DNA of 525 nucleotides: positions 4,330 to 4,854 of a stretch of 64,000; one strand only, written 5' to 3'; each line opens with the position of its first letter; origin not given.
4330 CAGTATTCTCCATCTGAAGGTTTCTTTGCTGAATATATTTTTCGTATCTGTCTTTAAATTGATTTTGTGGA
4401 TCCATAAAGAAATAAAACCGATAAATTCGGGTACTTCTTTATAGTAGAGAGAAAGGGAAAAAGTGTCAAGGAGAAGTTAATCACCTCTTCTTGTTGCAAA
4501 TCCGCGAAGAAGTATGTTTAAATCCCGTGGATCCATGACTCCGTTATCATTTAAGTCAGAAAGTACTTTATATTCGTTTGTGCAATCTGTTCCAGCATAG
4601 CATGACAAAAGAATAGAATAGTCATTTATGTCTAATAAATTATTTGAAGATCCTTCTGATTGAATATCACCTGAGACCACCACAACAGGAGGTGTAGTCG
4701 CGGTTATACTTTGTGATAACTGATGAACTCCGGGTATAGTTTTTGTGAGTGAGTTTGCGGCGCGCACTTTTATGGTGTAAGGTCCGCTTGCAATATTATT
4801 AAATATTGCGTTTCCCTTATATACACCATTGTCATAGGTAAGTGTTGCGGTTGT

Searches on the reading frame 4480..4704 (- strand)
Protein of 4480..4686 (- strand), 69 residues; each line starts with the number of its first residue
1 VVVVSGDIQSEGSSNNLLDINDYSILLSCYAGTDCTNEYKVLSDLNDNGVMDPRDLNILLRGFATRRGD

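Call 30: search_protein_families(library=pfam, proteins=[window:4480-4686:-], max_evalue=10)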
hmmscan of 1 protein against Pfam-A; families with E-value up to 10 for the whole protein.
seq(69 aa): 0 families
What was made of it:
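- Segment 1 of the window dockerin has a degenerate, lengthened calcium loop, and the module alone misses Pfam (call 30).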

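Call 47: search_solved_structures(query=window:4480-4686:-, max_evalue=10, show_alignments=4)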
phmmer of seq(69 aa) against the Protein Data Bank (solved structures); distinct sequences matched with E-value up to 10: 17.
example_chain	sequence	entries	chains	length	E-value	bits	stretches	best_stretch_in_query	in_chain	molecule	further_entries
8x39_A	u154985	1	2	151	0.0042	20.4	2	13-65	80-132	Serine protease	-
8x3a_A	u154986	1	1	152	0.0043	20.4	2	13-65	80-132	Serine protease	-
6kg9_A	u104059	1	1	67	0.025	18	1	40-62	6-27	And cellulose-binding endoglucanase family 9 CelL ortholog dockerin domain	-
2b59_B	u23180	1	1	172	0.076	16.5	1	6-65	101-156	Cellulosomal scaffolding protein A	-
2y3n_B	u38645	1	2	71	0.093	16.2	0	40-66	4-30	CELLULOSOMAL FAMILY-48 PROCESSIVE GLYCOSIDE HYDROLASE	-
5k39_B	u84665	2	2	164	0.12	15.8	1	3-64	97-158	Dockerin module from a protein of unknown function | Ig domain protein group 2 domain protein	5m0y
3kcp_A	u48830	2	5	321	0.19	15.2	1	6-65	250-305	Cellulosomal-scaffolding protein A | Cellulosome anchoring protein cohesin region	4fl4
5g5d_B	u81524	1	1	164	0.2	15.1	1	13-66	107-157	CELLULOSOMAL-SCAFFOLDING PROTEIN A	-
8r5o_G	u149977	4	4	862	0.29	14.6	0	7-35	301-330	PAP2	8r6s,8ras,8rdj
6kgc_B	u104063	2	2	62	0.31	14.5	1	41-62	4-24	And cellulose-binding endoglucanase family 9 CelL ortholog dockerin domain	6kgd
6kge_D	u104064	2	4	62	0.35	14.4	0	41-62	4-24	And cellulose-binding endoglucanase family 9 CelL ortholog dockerin domain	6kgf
1jyo_A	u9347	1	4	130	0.56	13.8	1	2-47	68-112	SicP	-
4u3s_B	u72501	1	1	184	0.56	13.7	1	3-63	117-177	Cellulosomal scaffoldin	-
4wi0_B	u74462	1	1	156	0.78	13.3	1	3-64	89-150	Cellulosomal scaffoldin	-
2ccl_B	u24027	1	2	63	0.92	13.1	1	3-61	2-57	ENDO-1,4-BETA-XYLANASE Y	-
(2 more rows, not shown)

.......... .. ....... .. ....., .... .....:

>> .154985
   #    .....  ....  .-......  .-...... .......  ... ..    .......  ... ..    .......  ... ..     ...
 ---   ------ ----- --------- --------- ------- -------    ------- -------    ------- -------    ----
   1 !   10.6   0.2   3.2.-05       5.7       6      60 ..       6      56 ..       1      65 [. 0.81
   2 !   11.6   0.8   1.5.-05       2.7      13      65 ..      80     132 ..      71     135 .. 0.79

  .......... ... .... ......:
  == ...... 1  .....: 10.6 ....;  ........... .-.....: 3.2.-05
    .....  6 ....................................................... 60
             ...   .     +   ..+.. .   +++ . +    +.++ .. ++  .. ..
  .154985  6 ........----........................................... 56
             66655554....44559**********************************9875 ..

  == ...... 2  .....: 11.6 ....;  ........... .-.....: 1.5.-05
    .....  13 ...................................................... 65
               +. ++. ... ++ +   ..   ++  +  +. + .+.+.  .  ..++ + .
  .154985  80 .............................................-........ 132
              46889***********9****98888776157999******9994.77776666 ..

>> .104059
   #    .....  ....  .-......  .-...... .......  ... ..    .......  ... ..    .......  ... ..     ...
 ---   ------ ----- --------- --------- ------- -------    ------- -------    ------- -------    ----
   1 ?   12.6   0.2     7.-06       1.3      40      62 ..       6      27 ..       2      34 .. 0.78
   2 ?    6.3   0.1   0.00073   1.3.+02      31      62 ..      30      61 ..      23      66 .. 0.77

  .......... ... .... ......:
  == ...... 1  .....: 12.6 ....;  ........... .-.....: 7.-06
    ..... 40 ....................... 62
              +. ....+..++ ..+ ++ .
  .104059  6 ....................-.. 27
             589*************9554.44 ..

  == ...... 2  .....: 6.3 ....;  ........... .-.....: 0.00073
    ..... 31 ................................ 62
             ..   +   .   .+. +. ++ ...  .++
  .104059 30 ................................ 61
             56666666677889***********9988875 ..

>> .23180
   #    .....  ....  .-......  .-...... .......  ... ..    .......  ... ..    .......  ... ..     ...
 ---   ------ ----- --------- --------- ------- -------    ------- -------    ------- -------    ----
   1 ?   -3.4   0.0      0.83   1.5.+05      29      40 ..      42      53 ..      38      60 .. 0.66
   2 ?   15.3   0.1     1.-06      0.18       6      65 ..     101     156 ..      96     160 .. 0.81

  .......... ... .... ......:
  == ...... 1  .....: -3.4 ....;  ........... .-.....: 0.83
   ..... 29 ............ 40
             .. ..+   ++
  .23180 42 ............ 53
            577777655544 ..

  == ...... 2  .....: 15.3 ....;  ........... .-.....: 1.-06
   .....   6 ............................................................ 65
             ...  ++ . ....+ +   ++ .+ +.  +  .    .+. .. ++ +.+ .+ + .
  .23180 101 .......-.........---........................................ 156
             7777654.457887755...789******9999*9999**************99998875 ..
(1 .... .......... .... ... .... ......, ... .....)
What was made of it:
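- On Dockerin (Pfam PF00404), for the partner 4477..5439: On its own, 13 of its 17 PDB hits are dockerins (call 47).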

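Call 67: search_solved_structures(query=A4, max_evalue=1, show_alignments=3)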
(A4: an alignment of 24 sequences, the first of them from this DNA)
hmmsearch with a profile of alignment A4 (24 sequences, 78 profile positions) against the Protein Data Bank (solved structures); distinct sequences matched with E-value up to 1: 45.
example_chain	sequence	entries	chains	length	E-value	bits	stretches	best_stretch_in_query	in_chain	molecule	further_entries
4fl4_A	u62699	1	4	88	1.3e-09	40.9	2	46-71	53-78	Glycoside hydrolase family 9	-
2y3n_B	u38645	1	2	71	9.1e-08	34.9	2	48-72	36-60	CELLULOSOMAL FAMILY-48 PROCESSIVE GLYCOSIDE HYDROLASE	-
2b59_B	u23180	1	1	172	1e-07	34.8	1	6-73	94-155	Cellulosomal scaffolding protein A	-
2yik_A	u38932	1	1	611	1.7e-07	34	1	5-70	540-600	ENDOGLUCANASE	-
3kcp_A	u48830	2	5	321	2.9e-07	33.3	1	6-73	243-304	Cellulosomal-scaffolding protein A | Cellulosome anchoring protein cohesin region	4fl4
1daq_A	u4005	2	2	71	3.2e-07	33.2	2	49-70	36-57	ENDOGLUCANASE SS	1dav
2mte_A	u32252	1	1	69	4.2e-07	32.8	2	49-70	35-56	Cellulose 1,4-beta-cellobiosidase (reducing end) CelS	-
4cj0_A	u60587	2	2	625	8.6e-07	31.8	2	46-71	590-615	ENDOGLUCANASE D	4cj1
1clc_A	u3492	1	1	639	9.1e-07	31.7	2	46-71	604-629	ENDOGLUCANASE CELD; EC: 3.2.1.4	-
6kg9_A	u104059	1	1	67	1.4e-06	31.2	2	49-70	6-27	And cellulose-binding endoglucanase family 9 CelL ortholog dockerin domain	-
5g5d_B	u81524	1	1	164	2.4e-06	30.4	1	6-73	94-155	CELLULOSOMAL-SCAFFOLDING PROTEIN A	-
6kgc_B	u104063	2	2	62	6.7e-06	28.9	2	51-71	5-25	And cellulose-binding endoglucanase family 9 CelL ortholog dockerin domain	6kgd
6kge_D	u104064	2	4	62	8.5e-06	28.6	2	51-71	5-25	And cellulose-binding endoglucanase family 9 CelL ortholog dockerin domain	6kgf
1ohz_B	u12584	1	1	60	3.1e-05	26.8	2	53-72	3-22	ENDO-1,4-BETA-XYLANASE Y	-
2ccl_B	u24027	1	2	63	4.9e-05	26.2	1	52-72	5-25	ENDO-1,4-BETA-XYLANASE Y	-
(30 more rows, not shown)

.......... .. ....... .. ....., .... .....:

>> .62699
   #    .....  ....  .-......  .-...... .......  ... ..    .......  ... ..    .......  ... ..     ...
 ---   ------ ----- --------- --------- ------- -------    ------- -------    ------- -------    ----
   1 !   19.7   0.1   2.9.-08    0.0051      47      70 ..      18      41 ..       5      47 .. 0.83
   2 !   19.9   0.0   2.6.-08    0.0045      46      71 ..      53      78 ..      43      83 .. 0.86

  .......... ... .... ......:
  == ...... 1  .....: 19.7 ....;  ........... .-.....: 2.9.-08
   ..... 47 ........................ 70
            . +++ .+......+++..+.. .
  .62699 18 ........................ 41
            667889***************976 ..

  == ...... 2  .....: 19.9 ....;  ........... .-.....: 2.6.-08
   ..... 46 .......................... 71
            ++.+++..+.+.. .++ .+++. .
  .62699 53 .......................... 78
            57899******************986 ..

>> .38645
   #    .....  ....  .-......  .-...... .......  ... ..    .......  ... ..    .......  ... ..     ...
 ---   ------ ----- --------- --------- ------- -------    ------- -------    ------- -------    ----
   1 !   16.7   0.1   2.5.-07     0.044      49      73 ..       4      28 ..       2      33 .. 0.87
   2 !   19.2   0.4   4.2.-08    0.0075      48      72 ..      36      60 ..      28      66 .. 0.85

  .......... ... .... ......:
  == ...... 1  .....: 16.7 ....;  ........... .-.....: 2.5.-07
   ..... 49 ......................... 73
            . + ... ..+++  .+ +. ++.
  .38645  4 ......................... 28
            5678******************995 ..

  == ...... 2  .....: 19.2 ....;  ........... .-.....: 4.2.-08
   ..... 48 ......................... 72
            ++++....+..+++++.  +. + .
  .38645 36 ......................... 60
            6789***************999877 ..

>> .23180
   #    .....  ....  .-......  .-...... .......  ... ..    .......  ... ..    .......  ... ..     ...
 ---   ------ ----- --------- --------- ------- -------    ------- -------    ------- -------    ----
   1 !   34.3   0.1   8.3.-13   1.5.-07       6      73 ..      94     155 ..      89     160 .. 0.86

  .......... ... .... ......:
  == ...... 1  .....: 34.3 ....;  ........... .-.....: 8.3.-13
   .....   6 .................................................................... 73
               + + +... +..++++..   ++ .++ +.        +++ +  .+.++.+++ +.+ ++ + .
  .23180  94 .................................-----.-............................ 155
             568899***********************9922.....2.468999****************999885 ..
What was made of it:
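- The module is a dockerin: PDB profile hits 4fl4_A at 1.3e-9 and the full-length type II dockerin 2b59_B at 1e-7, and about 30 top hits are all dockerins (call 67).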

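Call 68: search_protein_families(library=pfam, alignment_id=A4, max_evalue=1)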
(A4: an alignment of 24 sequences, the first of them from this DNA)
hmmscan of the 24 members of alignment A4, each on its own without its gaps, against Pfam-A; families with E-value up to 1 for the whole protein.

A. member 1, seq(75 aa): 0 families

B. families by the number of members that match (of 24 scanned): 11 families
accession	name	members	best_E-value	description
PF00404.24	Dockerin_1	18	2.7e-08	Dockerin type I domain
PF13202.12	EF-hand_5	5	0.0021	EF hand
PF13405.12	EF-hand_6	4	0.24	EF-hand domain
PF13499.12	EF-hand_7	2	0.044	EF-hand domain pair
PF13541.12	ChlI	1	0.0056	Subunit ChlI of Mg-chelatase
PF10149.14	TM231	1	0.029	Transmembrane protein 231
PF05842.16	Euplotes_phero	1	0.044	Euplotes octocarinatus mating pheromone protein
PF13517.12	FG-GAP_3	1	0.076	FG-GAP-like repeat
PF00036.39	EF-hand_1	1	0.13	EF hand domain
PF16232.10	DUF4891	1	0.19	Domain of unknown function (DUF4891)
PF01839.29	FG-GAP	1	0.25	FG-GAP repeat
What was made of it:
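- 4480..4698 (-): Two-segment dockerin module (aa 248-320: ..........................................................). The module family matches PDB dockerins (best 1.3e-9) and Pfam Dockerin_1 in 18 of 24 members (calls 67, 68).
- On Dockerin (Pfam PF00404), for the partner 4477..5439: 18 of the 24 aligned modules, this one included as a non-hit, match PF00404 (call 68).
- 18 of 24 members hit PF00404 (call 68).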
